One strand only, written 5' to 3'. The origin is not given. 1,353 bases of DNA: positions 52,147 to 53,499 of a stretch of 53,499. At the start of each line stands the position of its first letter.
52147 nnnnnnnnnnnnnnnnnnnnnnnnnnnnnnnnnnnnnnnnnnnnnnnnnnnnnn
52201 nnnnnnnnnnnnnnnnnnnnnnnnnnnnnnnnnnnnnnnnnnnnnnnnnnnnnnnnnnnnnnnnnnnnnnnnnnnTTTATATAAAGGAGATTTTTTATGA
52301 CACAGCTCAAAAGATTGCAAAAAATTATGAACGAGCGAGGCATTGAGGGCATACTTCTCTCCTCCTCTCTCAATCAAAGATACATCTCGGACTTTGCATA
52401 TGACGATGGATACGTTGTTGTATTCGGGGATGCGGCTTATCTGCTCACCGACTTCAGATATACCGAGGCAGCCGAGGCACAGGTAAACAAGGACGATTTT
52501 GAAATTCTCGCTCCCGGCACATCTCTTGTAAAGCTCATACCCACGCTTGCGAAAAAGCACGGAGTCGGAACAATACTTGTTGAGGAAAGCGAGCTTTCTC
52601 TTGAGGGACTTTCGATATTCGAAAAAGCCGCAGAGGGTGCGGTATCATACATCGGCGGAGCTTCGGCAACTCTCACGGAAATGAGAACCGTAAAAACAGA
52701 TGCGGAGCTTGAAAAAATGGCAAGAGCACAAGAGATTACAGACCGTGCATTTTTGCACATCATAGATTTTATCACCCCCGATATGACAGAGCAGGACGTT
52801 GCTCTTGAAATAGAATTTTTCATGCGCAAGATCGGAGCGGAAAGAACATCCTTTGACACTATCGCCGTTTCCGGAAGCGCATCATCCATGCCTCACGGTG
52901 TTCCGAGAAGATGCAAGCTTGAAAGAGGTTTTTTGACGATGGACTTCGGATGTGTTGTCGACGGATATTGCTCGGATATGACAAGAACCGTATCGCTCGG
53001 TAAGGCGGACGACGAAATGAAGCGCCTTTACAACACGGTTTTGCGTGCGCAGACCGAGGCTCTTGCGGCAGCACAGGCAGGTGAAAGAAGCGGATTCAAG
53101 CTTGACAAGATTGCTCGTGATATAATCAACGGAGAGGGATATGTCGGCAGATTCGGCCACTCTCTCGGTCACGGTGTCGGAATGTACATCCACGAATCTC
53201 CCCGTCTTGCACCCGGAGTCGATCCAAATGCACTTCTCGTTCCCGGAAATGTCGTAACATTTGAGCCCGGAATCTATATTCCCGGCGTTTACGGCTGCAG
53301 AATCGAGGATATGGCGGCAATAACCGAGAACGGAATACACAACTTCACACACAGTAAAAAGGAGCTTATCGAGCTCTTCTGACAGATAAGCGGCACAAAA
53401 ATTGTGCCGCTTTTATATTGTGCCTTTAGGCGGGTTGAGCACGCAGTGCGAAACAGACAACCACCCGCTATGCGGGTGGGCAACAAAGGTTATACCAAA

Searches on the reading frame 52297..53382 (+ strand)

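Call 62: search_protein_families(library=pfam, proteins=[window:52297-53382:+], max_evalue=0.00001)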
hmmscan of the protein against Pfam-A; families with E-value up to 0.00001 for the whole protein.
window:52297-53382:+ (361 aa): 2 families
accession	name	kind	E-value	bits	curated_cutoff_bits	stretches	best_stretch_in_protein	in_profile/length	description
PF00557.29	Peptidase_M24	-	1.5e-60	205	23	1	139-344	1-208/208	Metallopeptidase family M24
PF01321.24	Creatinase_N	-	4.9e-18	66.3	22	1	4-132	2-128/128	Creatinase/Prolidase N-terminal domain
